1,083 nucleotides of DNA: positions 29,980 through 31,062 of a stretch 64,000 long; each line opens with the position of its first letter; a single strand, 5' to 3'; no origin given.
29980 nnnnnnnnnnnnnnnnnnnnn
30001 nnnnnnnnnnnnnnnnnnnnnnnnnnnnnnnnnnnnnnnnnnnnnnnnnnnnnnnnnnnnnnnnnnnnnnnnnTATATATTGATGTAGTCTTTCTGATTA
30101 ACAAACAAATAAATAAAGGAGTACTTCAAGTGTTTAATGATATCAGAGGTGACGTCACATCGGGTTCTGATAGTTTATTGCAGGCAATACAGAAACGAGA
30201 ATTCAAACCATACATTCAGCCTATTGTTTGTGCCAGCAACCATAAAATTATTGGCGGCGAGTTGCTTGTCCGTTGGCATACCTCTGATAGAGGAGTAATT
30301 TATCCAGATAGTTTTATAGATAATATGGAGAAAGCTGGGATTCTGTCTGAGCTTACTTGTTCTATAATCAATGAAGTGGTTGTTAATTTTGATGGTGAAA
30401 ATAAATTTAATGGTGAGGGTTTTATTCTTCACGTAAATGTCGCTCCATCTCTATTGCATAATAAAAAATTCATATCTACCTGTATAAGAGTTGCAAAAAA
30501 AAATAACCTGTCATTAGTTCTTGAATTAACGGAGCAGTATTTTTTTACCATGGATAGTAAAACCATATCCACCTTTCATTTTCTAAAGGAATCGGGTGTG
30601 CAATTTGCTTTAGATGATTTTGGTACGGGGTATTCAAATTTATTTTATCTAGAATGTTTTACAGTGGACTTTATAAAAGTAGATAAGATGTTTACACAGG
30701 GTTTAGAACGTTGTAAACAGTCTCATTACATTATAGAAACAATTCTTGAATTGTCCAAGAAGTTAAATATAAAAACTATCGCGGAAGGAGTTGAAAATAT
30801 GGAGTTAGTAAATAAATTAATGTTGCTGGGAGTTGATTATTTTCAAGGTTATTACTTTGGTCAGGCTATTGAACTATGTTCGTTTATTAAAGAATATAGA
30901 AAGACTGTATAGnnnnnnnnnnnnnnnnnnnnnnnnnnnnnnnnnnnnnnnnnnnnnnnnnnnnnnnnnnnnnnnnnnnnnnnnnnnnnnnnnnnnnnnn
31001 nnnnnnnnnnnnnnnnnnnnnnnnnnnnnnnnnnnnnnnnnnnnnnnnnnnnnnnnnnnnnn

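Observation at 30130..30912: Stand-alone EAL phosphodiesterase genetically linked to the fimbrial operon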

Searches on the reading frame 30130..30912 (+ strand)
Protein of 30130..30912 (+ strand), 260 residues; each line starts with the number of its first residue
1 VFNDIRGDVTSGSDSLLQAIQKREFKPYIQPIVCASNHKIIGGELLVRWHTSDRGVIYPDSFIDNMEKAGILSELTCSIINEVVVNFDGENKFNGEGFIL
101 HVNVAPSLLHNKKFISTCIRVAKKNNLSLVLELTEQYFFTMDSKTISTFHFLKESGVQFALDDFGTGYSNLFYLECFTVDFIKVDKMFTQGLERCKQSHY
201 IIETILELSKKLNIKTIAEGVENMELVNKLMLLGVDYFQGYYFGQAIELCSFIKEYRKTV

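Call 3: search_protein_families(library=pfam, proteins=[window:30130-30912:+], max_evalue=0.01)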
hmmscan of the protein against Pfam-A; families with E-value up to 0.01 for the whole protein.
window:30130-30912:+ (260 aa): 1 family
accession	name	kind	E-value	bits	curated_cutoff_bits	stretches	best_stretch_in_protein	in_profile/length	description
PF00563.25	EAL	-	2.1e-56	191.4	31.3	1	14-245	2-235/236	EAL domain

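Call 4: search_protein_families(library=ncbifam, proteins=[window:30130-30912:+], max_evalue=0.01)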
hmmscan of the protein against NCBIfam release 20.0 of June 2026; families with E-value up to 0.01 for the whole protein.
window:30130-30912:+ (260 aa): 15 families
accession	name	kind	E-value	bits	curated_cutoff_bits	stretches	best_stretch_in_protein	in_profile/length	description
NF007839.0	PRK10551.1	equivalog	2.5e-50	171.5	461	1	14-256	266-510/518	cyclic di-GMP phosphodiesterase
NF052458.1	PhdiestGepA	equivalog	2.1e-46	158.5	1200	1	15-249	595-834/840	phosphodiesterase GepA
NF053781.1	cdiGMPphdstlr2612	equivalog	2.9e-40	137.8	1600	1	15-246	1019-1255/1268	Tlr1612 family c-di-GMP phosphodiesterase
NF007474.0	PRK10060.1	equivalog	2.3e-37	128.6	782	1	16-257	413-655/663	cyclic di-GMP phosphodiesterase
NF045675.1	PhdiestaseDibA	equivalog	2.9e-37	128.3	980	1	15-247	381-616/623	phosphodiesterase DibA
NF008807.1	PRK11829.1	equivalog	1.6e-36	125.6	733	1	14-257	418-663/670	biofilm formation regulator HmsP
NF052596.1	RR_EAL_PvrR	equivalog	2.3e-32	112.1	580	1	11-254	142-387/398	response regulator cyclic di-GMP phosphodiesterase PvrR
NF008467.0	PRK11359.1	equivalog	7.9e-31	106.8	857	1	15-247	548-783/800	oxygen-sensing cyclic-di-GMP phosphodiesterase DosP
NF007298.0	PRK09776.1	equivalog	1.4e-22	79.5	1135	1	30-256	882-1106/1111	diguanylate cyclase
NF051476.1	CDiGphdiTpdA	equivalog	1.4e-19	70.3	1000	1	22-243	357-567/570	cyclic di-GMP phosphodiesterase TpdA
NF052265.1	EAL_dom_RimA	equivalog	2.7e-19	69.4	430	1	121-245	105-232/248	S6 modification regulatory phosphodiesterase RimA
NF045673.1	c-di-GMPRcptLapD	equivalog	8.4e-18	64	1020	1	14-246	415-644/647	cyclic di-GMP receptor LapD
NF008281.1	PRK11059.1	equivalog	3.6e-16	58.6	663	1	18-248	403-631/633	RNase E specificity factor CsrD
NF008617.0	PRK11596.1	equivalog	1.8e-08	34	190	1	90-248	92-244/255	cyclic-guanylate-specific phosphodiesterase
NF051880.1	FlagAsmCDGMPTipF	equivalog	0.00024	20.1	600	1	18-245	155-392/421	flagella assembly cyclic-di-GMP phosphodiesterase TipF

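Call 15: find_homologous_proteins(query=window:30130-30912:+, max_evalue=1e-10)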
Query window:30130-30912:+ (260 aa): 1460 proteins with E <= 1e-10 among 2112 candidates; the best 120 are listed.
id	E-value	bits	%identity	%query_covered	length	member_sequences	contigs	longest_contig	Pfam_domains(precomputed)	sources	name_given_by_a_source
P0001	2.3e-168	576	99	100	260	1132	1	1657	PF00563.26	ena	-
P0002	3.9e-121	422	76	100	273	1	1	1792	PF00563.26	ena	-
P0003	7.2e-118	411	93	79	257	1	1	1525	PF00563.26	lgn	-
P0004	7.8e-97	342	93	65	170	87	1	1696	PF00563.26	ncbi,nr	ncbi:EAL domain-containing protein, partial [Escherichia coli]|nr:EAL domain-containing protein [Esc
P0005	3.1e-67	245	52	86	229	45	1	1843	PF00563.26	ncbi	ncbi:TPA: EAL domain-containing protein, partial [Escherichia coli]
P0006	7.1e-63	231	47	92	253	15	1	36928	PF00563.26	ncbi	-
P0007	2.3e-62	229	47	94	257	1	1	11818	PF00563.26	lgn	-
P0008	1.6e-61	226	48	94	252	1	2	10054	PF00563.26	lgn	-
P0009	1.6e-61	226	47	94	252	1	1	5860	PF00563.26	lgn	-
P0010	1.7e-61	226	47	94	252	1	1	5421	PF00563.26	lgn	-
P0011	2.3e-61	226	47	94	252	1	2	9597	PF00563.26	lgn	-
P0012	9.5e-61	224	50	94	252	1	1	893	PF00563.26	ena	-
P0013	7.0e-60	221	43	95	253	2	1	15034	PF00563.26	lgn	-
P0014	2.7e-59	219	46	95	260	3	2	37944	PF00563.26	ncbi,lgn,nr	ncbi:EAL domain-containing protein [Escherichia coli]|nr:EAL domain-containing protein [Escherichia 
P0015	3.2e-59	219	45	93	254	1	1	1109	PF00563.26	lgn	-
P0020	1.6e-58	216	44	94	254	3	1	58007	PF00563.26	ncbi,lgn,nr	ncbi:TPA: EAL domain-containing protein [Escherichia coli]|nr:EAL domain-containing protein [Escheri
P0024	8.5e-58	214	45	97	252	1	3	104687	PF00563.26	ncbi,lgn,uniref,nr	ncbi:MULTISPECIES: EAL domain-containing protein [unclassified Enterobacter]|uniref:EAL domain-conta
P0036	1.6e-56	210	46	93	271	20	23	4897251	PF00563.26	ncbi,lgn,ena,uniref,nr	ncbi:EAL domain-containing protein [Escherichia coli]|uniref:EAL domain-containing protein n=1 Tax=E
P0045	2.5e-55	206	43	93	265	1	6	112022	PF00563.26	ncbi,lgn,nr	ncbi:EAL domain-containing protein [Klebsiella variicola]|nr:EAL domain-containing protein [Klebsiel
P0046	2.9e-55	206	45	90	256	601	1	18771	PF00563.26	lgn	-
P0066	2.0e-51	193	40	97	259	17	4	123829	PF00563.26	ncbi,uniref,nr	ncbi:EAL domain-containing protein (plasmid) [Escherichia coli]|uniref:EAL domain-containing protein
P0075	2.5e-43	167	43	93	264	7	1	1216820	PF00563.26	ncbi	ncbi:EAL domain-containing protein [Photobacterium damselae]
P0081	1.6e-38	151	37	93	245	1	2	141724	PF00563.26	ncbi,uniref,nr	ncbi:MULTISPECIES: EAL domain-containing protein [Enterobacter]|uniref:EAL domain-containing protein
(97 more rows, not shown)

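Call 18: search_solved_structures(query=window:30130-30912:+, max_evalue=1e-10, show_alignments=3)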
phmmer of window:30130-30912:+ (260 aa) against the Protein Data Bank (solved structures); distinct sequences matched with E-value up to 1e-10: 37.
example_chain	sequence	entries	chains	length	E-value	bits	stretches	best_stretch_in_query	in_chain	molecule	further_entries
4kie_A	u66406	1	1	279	1.6e-41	145.9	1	15-256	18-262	Cyclic di-GMP phosphodiesterase YahA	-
4lj3_A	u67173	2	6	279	1.7e-41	145.8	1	15-256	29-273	Cyclic di-GMP phosphodiesterase YahA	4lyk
4y9o_A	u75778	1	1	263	2.9e-41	145.1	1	9-253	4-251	PA3825-EAL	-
4y8e_A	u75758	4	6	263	2.9e-41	145.1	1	9-253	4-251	PA3825 EAL | PA3825-EAL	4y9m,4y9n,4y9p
7pk5_A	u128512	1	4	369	3.6e-41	144.8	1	15-256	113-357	Cyclic di-GMP phosphodiesterase PdeL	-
5mfu_A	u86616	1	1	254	7.2e-41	143.8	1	12-253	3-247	cyclic-guanylate-specific phosphodiesterase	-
5mf5_A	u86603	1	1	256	7.3e-41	143.7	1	12-253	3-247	Diguanylate phosphodiesterase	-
5mkg_A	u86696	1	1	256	7.4e-41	143.7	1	12-253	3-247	Diguanylate phosphodiesterase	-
5mkg_B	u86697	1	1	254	9.7e-41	143.3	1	13-253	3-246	Diguanylate phosphodiesterase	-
3u2e_A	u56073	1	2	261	1.8e-31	113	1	16-247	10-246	GGDEF family protein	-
3s83_A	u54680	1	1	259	1.8e-31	113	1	16-247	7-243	GGDEF family protein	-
4hjf_A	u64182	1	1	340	4.1e-31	111.8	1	16-247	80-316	GGDEF family protein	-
6hq4_A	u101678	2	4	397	7.9e-31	110.9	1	14-254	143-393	EAL Enzyme Bd1971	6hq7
6hq5_A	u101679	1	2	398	8e-31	110.9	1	14-254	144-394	EAL Enzyme Bd1971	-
8arv_A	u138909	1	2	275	2.5e-29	105.9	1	15-257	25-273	Bifunctional diguanylate cyclase/phosphodiesterase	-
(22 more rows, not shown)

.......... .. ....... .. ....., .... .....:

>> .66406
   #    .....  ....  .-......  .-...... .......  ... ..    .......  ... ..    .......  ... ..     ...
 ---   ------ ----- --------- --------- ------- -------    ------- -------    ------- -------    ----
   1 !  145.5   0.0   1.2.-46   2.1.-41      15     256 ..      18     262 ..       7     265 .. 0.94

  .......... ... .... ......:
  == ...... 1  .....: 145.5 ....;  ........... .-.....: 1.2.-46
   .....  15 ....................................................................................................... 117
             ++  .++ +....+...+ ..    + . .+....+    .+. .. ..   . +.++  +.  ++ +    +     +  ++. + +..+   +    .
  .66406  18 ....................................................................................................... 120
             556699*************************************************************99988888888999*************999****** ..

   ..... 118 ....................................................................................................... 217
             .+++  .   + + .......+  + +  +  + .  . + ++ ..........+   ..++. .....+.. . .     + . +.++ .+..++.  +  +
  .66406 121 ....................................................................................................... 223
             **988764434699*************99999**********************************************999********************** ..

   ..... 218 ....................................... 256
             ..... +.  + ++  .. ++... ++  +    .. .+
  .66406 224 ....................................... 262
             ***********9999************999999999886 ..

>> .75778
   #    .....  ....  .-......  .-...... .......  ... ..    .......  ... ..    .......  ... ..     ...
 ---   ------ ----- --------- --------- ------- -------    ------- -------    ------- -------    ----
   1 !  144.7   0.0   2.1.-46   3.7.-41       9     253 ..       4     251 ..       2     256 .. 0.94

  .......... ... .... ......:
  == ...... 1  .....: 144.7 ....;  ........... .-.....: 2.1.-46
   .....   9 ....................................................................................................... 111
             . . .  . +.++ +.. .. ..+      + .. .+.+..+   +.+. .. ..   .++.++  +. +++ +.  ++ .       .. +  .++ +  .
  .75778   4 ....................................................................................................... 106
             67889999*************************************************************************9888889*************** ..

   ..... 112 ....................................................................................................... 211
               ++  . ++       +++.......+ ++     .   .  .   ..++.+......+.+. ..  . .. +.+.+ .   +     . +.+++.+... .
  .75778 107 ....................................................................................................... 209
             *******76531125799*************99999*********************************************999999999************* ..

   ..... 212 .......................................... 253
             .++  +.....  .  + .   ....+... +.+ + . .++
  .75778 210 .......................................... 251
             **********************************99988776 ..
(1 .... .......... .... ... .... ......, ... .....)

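Call 22: find_encoding_contigs(protein=P0046, flank=10000, max_places=2)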
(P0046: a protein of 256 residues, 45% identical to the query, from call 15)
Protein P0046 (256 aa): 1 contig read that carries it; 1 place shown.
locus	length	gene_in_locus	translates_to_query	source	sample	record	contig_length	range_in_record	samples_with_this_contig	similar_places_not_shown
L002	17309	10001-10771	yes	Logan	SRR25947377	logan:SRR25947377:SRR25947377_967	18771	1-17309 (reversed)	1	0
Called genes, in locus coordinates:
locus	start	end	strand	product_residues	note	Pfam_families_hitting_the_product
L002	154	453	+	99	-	PF03333:PapB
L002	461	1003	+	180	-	PF27684:K88_fimbrial_pA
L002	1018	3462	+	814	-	PF13954:PapC_N, PF00577:Usher, PF13953:PapC_C (weak)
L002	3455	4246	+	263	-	PF00345:PapD_N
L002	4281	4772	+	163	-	PF17547:DUF5462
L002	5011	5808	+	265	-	PF02432:Fimbrial_K88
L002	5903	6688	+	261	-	PF02432:Fimbrial_K88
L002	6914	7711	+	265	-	PF02432:Fimbrial_K88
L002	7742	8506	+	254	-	PF02432:Fimbrial_K88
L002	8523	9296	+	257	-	-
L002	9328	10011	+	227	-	-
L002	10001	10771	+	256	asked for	PF00563:EAL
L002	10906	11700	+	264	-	PF02432:Fimbrial_K88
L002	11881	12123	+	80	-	-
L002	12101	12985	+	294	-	PF02432:Fimbrial_K88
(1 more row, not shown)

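Call 23: find_encoding_contigs(protein=P0036, flank=10000, max_places=2)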
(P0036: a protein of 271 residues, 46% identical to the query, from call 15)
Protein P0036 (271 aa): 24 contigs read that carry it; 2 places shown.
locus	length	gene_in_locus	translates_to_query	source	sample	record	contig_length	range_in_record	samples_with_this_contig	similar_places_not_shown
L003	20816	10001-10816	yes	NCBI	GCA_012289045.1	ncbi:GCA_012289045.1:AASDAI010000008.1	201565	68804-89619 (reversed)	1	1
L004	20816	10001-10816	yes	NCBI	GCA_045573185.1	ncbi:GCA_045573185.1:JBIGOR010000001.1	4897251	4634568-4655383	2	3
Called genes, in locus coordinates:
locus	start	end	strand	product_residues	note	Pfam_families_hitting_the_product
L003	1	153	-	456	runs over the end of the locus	PF13384:HTH_23 (faint), PF13518:HTH_28, PF13551:HTH_29 (faint), PF13518:HTH_28, PF13276:HTH_21, PF00665:rve, PF13683:rve_3, PF13333:rve_2, +1 more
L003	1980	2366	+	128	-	PF04076:BOF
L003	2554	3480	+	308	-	PF01545:Cation_efflux, PF16916:ZT_dimer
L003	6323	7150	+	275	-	PF12833:HTH_18, PF00165:HTH_AraC (weak), PF06445:GyrI-like (weak)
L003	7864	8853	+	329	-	PF13384:HTH_23, PF13518:HTH_28 (faint), PF13551:HTH_29, PF13565:HTH_32, PF13592:HTH_33 (weak), PF13358:DDE_3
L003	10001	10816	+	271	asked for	PF00563:EAL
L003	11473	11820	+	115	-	PF03333:PapB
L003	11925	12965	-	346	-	PF13384:HTH_23 (faint), PF13518:HTH_28, PF13551:HTH_29, PF13565:HTH_32 (faint), PF00665:rve (weak), PF13683:rve_3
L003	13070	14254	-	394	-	PF13356:Arm-DNA-bind_3, PF14659:Phage_int_SAM_3 (faint), PF22022:Phage_int_M, PF00589:Phage_integrase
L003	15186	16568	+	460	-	PF13347:MFS_2, PF07690:MFS_1 (weak)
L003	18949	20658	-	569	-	PF05170:AsmA (weak)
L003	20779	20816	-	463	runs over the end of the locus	PF00860:Xan_ur_permease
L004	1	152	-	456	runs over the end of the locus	PF13384:HTH_23 (faint), PF13518:HTH_28, PF13551:HTH_29 (faint), PF13518:HTH_28, PF13276:HTH_21, PF00665:rve, PF13683:rve_3, PF13333:rve_2, +1 more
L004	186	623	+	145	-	PF13737:DDE_Tnp_1_5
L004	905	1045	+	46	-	-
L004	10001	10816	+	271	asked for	PF00563:EAL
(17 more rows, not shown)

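Call 24: find_encoding_contigs(protein=P0024, flank=10000, max_places=2)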
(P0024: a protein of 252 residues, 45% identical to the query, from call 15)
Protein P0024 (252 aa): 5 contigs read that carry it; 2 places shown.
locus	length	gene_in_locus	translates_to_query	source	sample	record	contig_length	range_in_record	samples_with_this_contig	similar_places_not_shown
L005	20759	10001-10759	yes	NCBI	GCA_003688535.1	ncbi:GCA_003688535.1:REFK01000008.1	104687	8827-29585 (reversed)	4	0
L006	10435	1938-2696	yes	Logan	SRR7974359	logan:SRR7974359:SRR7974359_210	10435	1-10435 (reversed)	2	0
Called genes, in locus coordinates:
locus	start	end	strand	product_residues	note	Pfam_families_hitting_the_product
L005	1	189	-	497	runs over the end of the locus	PF12792:CSS-motif, PF00563:EAL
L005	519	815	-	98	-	-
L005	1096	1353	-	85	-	-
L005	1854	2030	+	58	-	-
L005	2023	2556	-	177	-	-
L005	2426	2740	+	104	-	PF03333:PapB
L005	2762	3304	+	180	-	PF27684:K88_fimbrial_pA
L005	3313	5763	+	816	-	PF13954:PapC_N, PF00577:Usher, PF13953:PapC_C (faint)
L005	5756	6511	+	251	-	PF00345:PapD_N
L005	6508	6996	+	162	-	PF17547:DUF5462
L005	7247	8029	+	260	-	PF02432:Fimbrial_K88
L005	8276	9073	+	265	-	PF02432:Fimbrial_K88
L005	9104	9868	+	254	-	PF02432:Fimbrial_K88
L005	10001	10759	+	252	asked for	PF00563:EAL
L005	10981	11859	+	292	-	PF02432:Fimbrial_K88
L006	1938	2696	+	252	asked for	PF00563:EAL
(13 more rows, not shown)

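Call 28: find_encoding_contigs(protein=P0006, flank=10000, max_places=1)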
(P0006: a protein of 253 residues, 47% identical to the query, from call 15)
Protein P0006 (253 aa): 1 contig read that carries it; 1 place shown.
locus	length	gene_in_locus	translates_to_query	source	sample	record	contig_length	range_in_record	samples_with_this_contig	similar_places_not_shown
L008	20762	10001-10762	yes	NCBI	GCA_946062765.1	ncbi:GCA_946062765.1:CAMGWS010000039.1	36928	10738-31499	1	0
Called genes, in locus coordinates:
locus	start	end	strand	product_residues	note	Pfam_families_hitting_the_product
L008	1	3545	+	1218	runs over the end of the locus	PF02395:Peptidase_S6, PF24078:Beta-sol_PIC_HAP1_IgA0_2nd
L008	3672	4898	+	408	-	PF01507:PAPS_reduct (weak), PF11922:DUF3440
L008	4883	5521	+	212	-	-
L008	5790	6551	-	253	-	PF13531:SBP_bac_11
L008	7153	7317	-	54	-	PF01695:IstB_IS21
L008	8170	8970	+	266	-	PF12833:HTH_18, PF00165:HTH_AraC (weak)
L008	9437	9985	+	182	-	-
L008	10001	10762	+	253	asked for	PF00563:EAL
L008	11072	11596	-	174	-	PF00665:rve, PF13683:rve_3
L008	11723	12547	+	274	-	PF12833:HTH_18, PF00165:HTH_AraC (weak), PF06445:GyrI-like (weak)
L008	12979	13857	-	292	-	PF12833:HTH_18, PF00165:HTH_AraC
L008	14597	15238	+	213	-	PF00589:Phage_integrase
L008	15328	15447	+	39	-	-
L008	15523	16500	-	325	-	PF01051:Rep3_N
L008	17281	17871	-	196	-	-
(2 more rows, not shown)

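Call 29: find_encoding_contigs(protein=P0045, flank=10000, max_places=1)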
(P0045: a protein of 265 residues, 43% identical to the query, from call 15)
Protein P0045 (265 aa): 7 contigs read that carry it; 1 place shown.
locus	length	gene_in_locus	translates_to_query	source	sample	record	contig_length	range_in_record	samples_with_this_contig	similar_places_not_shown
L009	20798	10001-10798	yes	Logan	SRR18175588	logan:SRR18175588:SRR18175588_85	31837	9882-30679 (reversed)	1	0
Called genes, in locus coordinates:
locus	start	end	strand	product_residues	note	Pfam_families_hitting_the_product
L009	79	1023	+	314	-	PF12740:PETase (weak), PF02129:Peptidase_S15, PF05448:AXE1 (faint), PF12146:Hydrolase_4, PF00561:Abhydrolase_1, PF12697:Abhydrolase_6 (weak), PF00326:Peptidase_S9 (weak)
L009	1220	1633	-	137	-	PF13683:rve_3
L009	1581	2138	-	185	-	PF13276:HTH_21, PF00665:rve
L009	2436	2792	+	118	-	PF01548:DEDD_Tnp_IS110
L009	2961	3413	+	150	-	PF02371:Transposase_20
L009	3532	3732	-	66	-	PF01527:HTH_Tnp_1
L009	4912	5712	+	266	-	PF00345:PapD_N, PF02753:PapD_C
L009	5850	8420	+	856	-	PF13954:PapC_N, PF00577:Usher, PF13953:PapC_C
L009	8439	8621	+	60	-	-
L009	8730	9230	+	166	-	-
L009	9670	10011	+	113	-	-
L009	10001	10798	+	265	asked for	PF00563:EAL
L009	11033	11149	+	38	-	-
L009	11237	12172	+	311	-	PF01278:Omptin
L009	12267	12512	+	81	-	-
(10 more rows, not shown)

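Call 30: find_encoding_contigs(protein=P0075, flank=10000, max_places=1)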
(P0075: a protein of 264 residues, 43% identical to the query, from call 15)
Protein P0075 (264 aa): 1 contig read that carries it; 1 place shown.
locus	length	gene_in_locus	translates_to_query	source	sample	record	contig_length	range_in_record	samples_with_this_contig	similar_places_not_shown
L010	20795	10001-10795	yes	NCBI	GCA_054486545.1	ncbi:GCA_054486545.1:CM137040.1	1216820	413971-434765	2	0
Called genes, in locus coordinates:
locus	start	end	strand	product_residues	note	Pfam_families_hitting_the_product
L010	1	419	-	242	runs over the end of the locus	PF00881:Nitroreductase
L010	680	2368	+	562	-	PF12793:SgrR_N, PF00496:SBP_bac_5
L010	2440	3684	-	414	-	PF00768:Peptidase_S11, PF13354:Beta-lactamase2, PF07943:PBP5_C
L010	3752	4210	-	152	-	PF10952:DUF2753 (weak)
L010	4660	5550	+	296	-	PF03881:Fructosamin_kin, PF01636:APH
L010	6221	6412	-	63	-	PF05717:TnpB_IS66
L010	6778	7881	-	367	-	PF01098:FTSW_RODA_SPOVE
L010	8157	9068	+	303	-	PF00480:ROK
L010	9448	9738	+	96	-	PF12792:CSS-motif, PF20982:CSS_CxxC (weak)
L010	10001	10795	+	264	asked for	PF00563:EAL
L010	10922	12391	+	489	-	PF03853:YjeF_N, PF01256:Carb_kinase, PF08543:Phos_pyr_kin (weak), PF02110:HK (faint)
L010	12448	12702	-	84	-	PF11839:Alanine_zipper (weak), PF04728:LPP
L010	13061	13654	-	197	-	PF02630:SCO1-SenC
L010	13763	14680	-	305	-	PF04018:VCA0040-like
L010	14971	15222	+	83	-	-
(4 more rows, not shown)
